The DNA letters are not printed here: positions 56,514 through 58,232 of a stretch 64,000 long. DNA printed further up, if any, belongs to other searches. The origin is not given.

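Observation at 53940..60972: Deoxysugar cluster dominated by three radical SAM enzymes and lacking classical tailoring genes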

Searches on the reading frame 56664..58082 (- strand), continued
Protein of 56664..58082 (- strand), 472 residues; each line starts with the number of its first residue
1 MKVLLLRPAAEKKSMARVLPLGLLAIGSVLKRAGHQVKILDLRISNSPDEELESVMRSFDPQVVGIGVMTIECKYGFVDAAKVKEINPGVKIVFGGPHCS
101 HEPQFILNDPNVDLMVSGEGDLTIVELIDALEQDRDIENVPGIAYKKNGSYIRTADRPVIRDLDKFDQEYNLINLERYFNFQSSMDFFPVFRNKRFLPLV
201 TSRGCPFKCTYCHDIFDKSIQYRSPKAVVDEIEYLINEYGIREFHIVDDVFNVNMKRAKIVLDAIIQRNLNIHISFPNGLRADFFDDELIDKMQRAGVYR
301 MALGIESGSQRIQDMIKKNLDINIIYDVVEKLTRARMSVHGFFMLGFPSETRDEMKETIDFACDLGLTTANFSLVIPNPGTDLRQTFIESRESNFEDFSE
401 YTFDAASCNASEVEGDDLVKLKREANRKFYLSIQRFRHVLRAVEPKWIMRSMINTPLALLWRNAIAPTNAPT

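Call 21: search_protein_families(library=pfam, proteins=[L007:1823-2851:+, L009:8479-9867:+, L009:16504-17613:+, L009:11728-12363:+, L005:14074-15546:-, L005:15549-16109:-, L005:16121-16834:-, L005:16821-17774:-, L005:17797-18738:-, L007:9028-10254:-], max_evalue=0.001)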
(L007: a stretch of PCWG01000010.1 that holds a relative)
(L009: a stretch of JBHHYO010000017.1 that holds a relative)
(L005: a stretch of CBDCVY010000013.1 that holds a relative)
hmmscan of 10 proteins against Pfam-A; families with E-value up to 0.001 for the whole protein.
L007:1823-2851:+ (342 aa): 5 families
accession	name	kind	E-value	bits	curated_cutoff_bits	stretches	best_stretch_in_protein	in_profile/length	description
PF01370.27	Epimerase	-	1.1e-40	140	20.9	1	2-236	1-240/240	NAD dependent epimerase/dehydratase family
PF16363.11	GDP_Man_Dehyd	-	4e-20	73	27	1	3-299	1-331/332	GDP-mannose 4,6 dehydratase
PF01073.25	3Beta_HSD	-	1.7e-12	47.4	22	1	3-230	1-238/280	3-beta hydroxysteroid dehydrogenase/isomerase family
PF04321.23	RmlD_sub_bind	-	1.4e-11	44.5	27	1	2-223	3-199/287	RmlD substrate binding domain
PF13460.12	NAD_binding_10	-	0.00018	21.9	27.2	1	60-152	56-132/184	NAD(P)H-binding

L009:8479-9867:+ (462 aa): 2 families
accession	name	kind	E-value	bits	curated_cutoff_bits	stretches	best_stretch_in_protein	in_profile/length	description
PF04055.27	Radical_SAM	-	5.3e-25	88.9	29.5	1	183-351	1-165/166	Radical SAM superfamily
PF02310.24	B12-binding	-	2e-17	63.6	32.1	1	17-122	14-120/121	B12 binding domain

L009:16504-17613:+ (369 aa): 1 family
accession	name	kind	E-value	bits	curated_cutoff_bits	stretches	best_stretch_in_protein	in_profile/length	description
PF11845.13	Tll0287-like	-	4.9e-30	105.3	24.1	2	44-195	12-144/144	Tll0287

L009:11728-12363:+ (211 aa): 0 families

L005:14074-15546:- (490 aa): 4 families
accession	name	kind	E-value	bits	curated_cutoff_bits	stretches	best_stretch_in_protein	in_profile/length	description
PF00294.29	PfkB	-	1e-37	130.6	25.8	1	16-312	3-297/302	pfkB family carbohydrate kinase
PF01467.32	CTP_transf_like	-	7.7e-20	71.9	21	1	355-461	1-106/133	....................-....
PF08543.17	Phos_pyr_kin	-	9.1e-07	28.9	27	1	196-292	118-219/246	Phosphomethylpyrimidine kinase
PF01256.23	Carb_kinase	-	0.00041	20.3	27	1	170-288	82-203/242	NAD(P)H-hydrate dehydratase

L005:15549-16109:- (186 aa): 2 families
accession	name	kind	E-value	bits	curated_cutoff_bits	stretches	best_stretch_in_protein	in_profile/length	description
PF13580.11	SIS_2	-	3.6e-29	102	27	1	7-143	2-138/138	SIS domain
PF01380.27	SIS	-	2.7e-06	27.7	25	1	102-165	47-110/131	SIS domain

L005:16121-16834:- (237 aa): 5 families
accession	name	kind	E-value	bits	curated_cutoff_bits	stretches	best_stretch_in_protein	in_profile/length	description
PF04002.20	RadC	-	2.7e-40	137.5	22.1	1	117-236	2-121/121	RadC-like JAB domain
PF20582.4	UPF0758_N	-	2.8e-29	101.4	27.1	1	14-93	1-77/77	UPF0758 N-terminal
PF12826.13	HHH_2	-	4.6e-06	27.1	27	1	60-96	16-52/64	Helix-hairpin-helix motif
PF14520.12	HHH_5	-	1.5e-05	25.8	27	1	61-99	16-55/57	Helix-hairpin-helix domain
PF00633.29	HHH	-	7.2e-05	22.9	24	1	70-97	2-29/30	Helix-hairpin-helix motif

L005:16821-17774:- (317 aa): 6 families
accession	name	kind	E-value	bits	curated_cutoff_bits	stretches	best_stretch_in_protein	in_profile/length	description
PF16363.11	GDP_Man_Dehyd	-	2.1e-50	172.5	27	1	5-301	1-331/332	GDP-mannose 4,6 dehydratase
PF01370.27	Epimerase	-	1.1e-46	159.7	20.9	1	5-239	2-240/240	NAD dependent epimerase/dehydratase family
PF01073.25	3Beta_HSD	-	1.3e-08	34.7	22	1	5-221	1-222/280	3-beta hydroxysteroid dehydrogenase/isomerase family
PF04321.23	RmlD_sub_bind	-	2.2e-08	34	27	1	3-263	2-237/287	RmlD substrate binding domain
PF07993.18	NAD_binding_4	-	1.9e-06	27.7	20.1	0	88-174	106-205/258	Male sterility protein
PF02719.21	Polysacc_synt_2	-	2.1e-06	27.6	20.2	0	141-261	133-251/293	Polysaccharide biosynthesis protein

L005:17797-18738:- (313 aa): 2 families
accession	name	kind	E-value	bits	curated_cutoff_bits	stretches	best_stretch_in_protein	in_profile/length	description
PF00551.24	Formyl_trans_N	-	8.2e-43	146.7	26.1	1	1-177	1-178/181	Formyl transferase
PF02911.23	Formyl_trans_C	-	4.6e-29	101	21.1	1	203-299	1-98/100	Formyl transferase, C-terminal domain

L007:9028-10254:- (408 aa): 0 families

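Call 24: search_solved_structures(query=window:56664-58082:-, max_evalue=0.01)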
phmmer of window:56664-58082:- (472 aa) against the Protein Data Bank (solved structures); distinct sequences matched with E-value up to 0.01: 5.
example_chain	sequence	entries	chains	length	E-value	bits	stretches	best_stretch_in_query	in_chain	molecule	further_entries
9ccb_A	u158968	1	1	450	1.9e-19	72.9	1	199-385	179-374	Radical SAM core domain-containing protein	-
6fd2_B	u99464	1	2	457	3.6e-15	58.7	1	188-400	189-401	Putative apramycin biosynthetic oxidoreductase 4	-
6wte_A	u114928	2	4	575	7.1e-13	51.2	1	15-375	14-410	B12-binding domain-containing protein | Tryptophan-C2-methyltransferase containing B12-binding domain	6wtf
7kdx_A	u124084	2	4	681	1.9e-10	43.2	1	62-360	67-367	Methyltransferase TokK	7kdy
9n1b_A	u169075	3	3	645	1.8e-09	40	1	83-364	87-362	Radical SAM protein | Radical SAM enzyme CysS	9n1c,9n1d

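Call 45: search_protein_families(library=pfam, proteins=[L072:3085-4737:+, L072:4901-6184:-, L072:8847-9764:-, L072:11409-12989:+, L072:13342-14304:+, L072:14374-15381:+, L072:15494-16603:+, L072:16651-17424:+, L072:17526-18476:+, L072:9794-11311:+], max_evalue=0.00001)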
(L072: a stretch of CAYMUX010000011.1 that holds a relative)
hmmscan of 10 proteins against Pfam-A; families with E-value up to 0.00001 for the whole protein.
L072:3085-4737:+ (550 aa): 0 families

L072:4901-6184:- (427 aa): 2 families
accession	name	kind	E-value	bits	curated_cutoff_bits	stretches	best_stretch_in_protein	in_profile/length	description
PF01593.30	Amino_oxidase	-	1.9e-20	74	19.8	1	10-354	1-366/443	Flavin containing amine oxidoreductase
PF13450.12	NAD_binding_8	-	4.2e-15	56.2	21.9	1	5-67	1-68/68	NAD(P)-binding Rossmann-like domain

L072:8847-9764:- (305 aa): 2 families
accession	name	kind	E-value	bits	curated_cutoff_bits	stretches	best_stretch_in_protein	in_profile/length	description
PF00483.29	NTP_transferase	-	5.8e-23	82.2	21.2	1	47-278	1-227/245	Nucleotidyl transferase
PF12804.13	NTP_transf_3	-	7e-06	26.7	27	1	48-101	1-49/160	MobA-like NTP transferase domain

L072:11409-12989:+ (526 aa): 1 family
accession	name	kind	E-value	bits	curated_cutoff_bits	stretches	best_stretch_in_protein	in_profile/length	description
PF13231.12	PMT_2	-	6.7e-08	33.3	26.1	1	82-238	4-155/160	Dolichyl-phosphate-mannose-protein mannosyltransferase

L072:13342-14304:+ (320 aa): 2 families
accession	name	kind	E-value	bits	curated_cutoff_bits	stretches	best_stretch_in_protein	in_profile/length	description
PF00535.33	Glycos_transf_2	-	2.3e-25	89.9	23.3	1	11-153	1-146/168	Glycosyl transferase family 2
PF13641.12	Glyco_tranf_2_3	-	1.8e-06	28.6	27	1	10-101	3-96/230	Glycosyltransferase like family 2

L072:14374-15381:+ (335 aa): 5 families
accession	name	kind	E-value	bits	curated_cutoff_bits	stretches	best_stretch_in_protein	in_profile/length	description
PF01370.27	Epimerase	-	9.2e-47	159.9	20.9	1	15-255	1-240/240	NAD dependent epimerase/dehydratase family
PF16363.11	GDP_Man_Dehyd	-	5.7e-45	154.7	27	1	16-318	1-329/332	GDP-mannose 4,6 dehydratase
PF01073.25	3Beta_HSD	-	4e-10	39.6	22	1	16-242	1-229/280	3-beta hydroxysteroid dehydrogenase/isomerase family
PF02719.21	Polysacc_synt_2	-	1.1e-07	31.8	20.2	1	15-274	1-248/293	Polysaccharide biosynthesis protein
PF04321.23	RmlD_sub_bind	-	2.3e-06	27.3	27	1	14-272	2-230/287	RmlD substrate binding domain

L072:15494-16603:+ (369 aa): 1 family
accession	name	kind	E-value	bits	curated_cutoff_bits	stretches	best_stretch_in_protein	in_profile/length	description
PF01041.23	DegT_DnrJ_EryC1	-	1.1e-114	383.9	19.8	1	15-362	3-360/360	DegT/DnrJ/EryC1/StrS aminotransferase family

L072:16651-17424:+ (257 aa): 4 families
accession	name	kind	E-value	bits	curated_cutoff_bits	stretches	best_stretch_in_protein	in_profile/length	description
PF08241.18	Methyltransf_11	-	2.6e-14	54.1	21.2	1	43-142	1-95/95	Methyltransferase domain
PF13847.12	Methyltransf_31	-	1e-13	51.6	27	1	39-153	4-114/145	Methyltransferase domain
PF13649.12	Methyltransf_25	-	5.2e-11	43.5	27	1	42-106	1-74/97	Methyltransferase domain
PF13489.12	Methyltransf_23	-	7.8e-09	35.9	27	1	23-182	10-163/164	Methyltransferase domain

L072:17526-18476:+ (316 aa): 2 families
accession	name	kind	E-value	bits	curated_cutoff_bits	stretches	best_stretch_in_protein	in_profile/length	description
PF13186.11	SPASM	-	2.2e-17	63.5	21.5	1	248-313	1-67/67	Iron-sulfur cluster-binding domain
PF04055.27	Radical_SAM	-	4.2e-16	60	29.5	1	65-205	1-150/166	Radical SAM superfamily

L072:9794-11311:+ (505 aa): 2 families
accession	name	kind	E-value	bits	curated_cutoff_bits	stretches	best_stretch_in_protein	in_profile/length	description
PF04055.27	Radical_SAM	-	1.1e-25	91.1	29.5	1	242-399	2-165/166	Radical SAM superfamily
PF02310.24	B12-binding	-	4.7e-20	72.1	32.1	1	68-177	12-121/121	B12 binding domain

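Call 46: search_protein_families(library=pfam, proteins=[L016:4528-5634:+, L016:5659-6822:+, L016:6819-7505:+, L016:7498-8589:+, L016:11465-12517:+, L016:12510-13496:+, L016:13503-14282:+, L016:14298-15386:+, L016:18429-19424:+, L016:19414-20172:+], max_evalue=0.00001)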
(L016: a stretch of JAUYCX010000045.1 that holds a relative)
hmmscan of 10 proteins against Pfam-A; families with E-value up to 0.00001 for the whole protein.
L016:4528-5634:+ (368 aa): 6 families
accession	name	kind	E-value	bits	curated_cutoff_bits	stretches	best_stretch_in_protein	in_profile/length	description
PF00534.26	Glycos_transf_1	-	2.1e-44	151.5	26.4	1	179-344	3-171/172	Glycosyl transferases group 1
PF13692.12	Glyco_trans_1_4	-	6.4e-42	143.6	27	1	192-329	2-140/142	Glycosyl transferases group 1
PF13439.12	Glyco_transf_4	-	2.4e-19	70.4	28.5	1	16-170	1-169/170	Glycosyltransferase Family 4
PF13579.12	Glyco_trans_4_4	-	9.3e-10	39.5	29.7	1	17-166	1-158/158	Glycosyl transferase 4-like domain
PF13477.12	Glyco_trans_4_2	-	1e-06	29.4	23.4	1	22-115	12-102/139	Glycosyl transferase 4-like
PF20706.3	GT4-conflict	-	2.2e-06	27.4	26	1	171-361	176-367/385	Family 4 Glycosyltransferase in conflict systems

L016:5659-6822:+ (387 aa): 2 families
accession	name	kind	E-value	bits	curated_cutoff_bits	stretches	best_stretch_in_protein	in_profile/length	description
PF00535.33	Glycos_transf_2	-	5.2e-18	66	23.3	1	49-209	1-164/168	Glycosyl transferase family 2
PF13641.12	Glyco_tranf_2_3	-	1.4e-17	64.9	27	1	46-257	1-223/230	Glycosyltransferase like family 2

L016:6819-7505:+ (228 aa): 3 families
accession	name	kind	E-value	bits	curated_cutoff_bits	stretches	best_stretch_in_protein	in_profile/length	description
PF00535.33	Glycos_transf_2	-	1.3e-33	116.7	23.3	1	7-166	1-166/168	Glycosyl transferase family 2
PF10111.15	Glyco_tranf_2_2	-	2.1e-07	31.2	27.3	1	7-104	1-104/276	Glycosyltransferase like family 2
PF13641.12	Glyco_tranf_2_3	-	6.9e-06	26.7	27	1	6-91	3-96/230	Glycosyltransferase like family 2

L016:7498-8589:+ (363 aa): 2 families
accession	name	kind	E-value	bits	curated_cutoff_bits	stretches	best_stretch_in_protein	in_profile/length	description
PF04055.27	Radical_SAM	-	1.6e-22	80.9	29.5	1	60-198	6-150/166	Radical SAM superfamily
PF13186.11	SPASM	-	4.3e-07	30.6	21.5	1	272-319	1-52/67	Iron-sulfur cluster-binding domain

L016:11465-12517:+ (350 aa): 2 families
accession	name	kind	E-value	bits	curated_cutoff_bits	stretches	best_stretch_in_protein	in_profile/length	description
PF04055.27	Radical_SAM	-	6e-26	92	29.5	1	30-178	2-163/166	Radical SAM superfamily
PF13353.11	Fer4_12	-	2.2e-09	38.2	22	1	33-134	13-120/137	4Fe-4S single cluster domain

L016:12510-13496:+ (328 aa): 2 families
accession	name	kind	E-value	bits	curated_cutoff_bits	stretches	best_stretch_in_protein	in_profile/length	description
PF04055.27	Radical_SAM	-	1.6e-19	71.2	29.5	1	30-186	1-160/166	Radical SAM superfamily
PF13186.11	SPASM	-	2e-15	57.3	21.5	1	225-292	1-67/67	Iron-sulfur cluster-binding domain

L016:13503-14282:+ (259 aa): 5 families
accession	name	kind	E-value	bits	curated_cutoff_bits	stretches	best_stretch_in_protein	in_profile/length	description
PF00106.31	adh_short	-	5.2e-46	157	26.6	1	10-201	1-193/195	short chain dehydrogenase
PF13561.12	adh_short_C2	-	2e-28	100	27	1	16-204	1-190/236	Enoyl-(Acyl carrier protein) reductase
PF08659.16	KR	-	5e-16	59.6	22.6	1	12-180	3-173/180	KR domain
PF02719.21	Polysacc_synt_2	-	7.8e-07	29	20.2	1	12-122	1-110/293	Polysaccharide biosynthesis protein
PF01370.27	Epimerase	-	3.1e-06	27.2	20.9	0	12-172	1-157/240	NAD dependent epimerase/dehydratase family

L016:14298-15386:+ (362 aa): 2 families
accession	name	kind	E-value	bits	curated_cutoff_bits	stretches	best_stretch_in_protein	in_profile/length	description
PF04055.27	Radical_SAM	-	7.6e-25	88.4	29.5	1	34-177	3-160/166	Radical SAM superfamily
PF13353.11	Fer4_12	-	5.3e-07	30.5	22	1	32-139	9-123/137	4Fe-4S single cluster domain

L016:18429-19424:+ (331 aa): 7 families
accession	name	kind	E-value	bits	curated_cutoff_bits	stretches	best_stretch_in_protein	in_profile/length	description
PF01370.27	Epimerase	-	2.4e-32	112.7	20.9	1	4-222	1-237/240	NAD dependent epimerase/dehydratase family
PF01073.25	3Beta_HSD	-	1.7e-24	86.8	22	1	6-176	2-190/280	3-beta hydroxysteroid dehydrogenase/isomerase family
PF07993.18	NAD_binding_4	-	1.9e-23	83.4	20.1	1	29-172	50-210/258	Male sterility protein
PF16363.11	GDP_Man_Dehyd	-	2.3e-17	63.9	27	1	5-316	1-331/332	GDP-mannose 4,6 dehydratase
PF04321.23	RmlD_sub_bind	-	1.8e-15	57.2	27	1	3-173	2-157/287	RmlD substrate binding domain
PF13460.12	NAD_binding_10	-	3.8e-13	50.1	27.2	1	8-150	1-132/184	NAD(P)H-binding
PF02719.21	Polysacc_synt_2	-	1.4e-12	47.9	20.2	1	4-168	1-168/293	Polysaccharide biosynthesis protein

L016:19414-20172:+ (252 aa): 7 families
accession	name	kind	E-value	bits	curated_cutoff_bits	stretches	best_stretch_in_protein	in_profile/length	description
PF08241.18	Methyltransf_11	-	1.4e-21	77.4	21.2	1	57-146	1-95/95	Methyltransferase domain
PF13649.12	Methyltransf_25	-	1.7e-15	57.9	27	1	57-142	2-97/97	Methyltransferase domain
PF08242.18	Methyltransf_12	-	3e-13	50.8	30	1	57-144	1-98/98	Methyltransferase domain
PF13489.12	Methyltransf_23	-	3.3e-13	50.1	27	1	51-212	21-162/164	Methyltransferase domain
PF13847.12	Methyltransf_31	-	4.2e-13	49.6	27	1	53-165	4-129/145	Methyltransferase domain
PF05148.21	Methyltransf_8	-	3.2e-10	40.7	27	1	51-156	71-165/219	Hypothetical methyltransferase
PF01209.24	Ubie_methyltran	-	3.2e-08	33.6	20.1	1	16-221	12-225/233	ubiE/COQ5 methyltransferase family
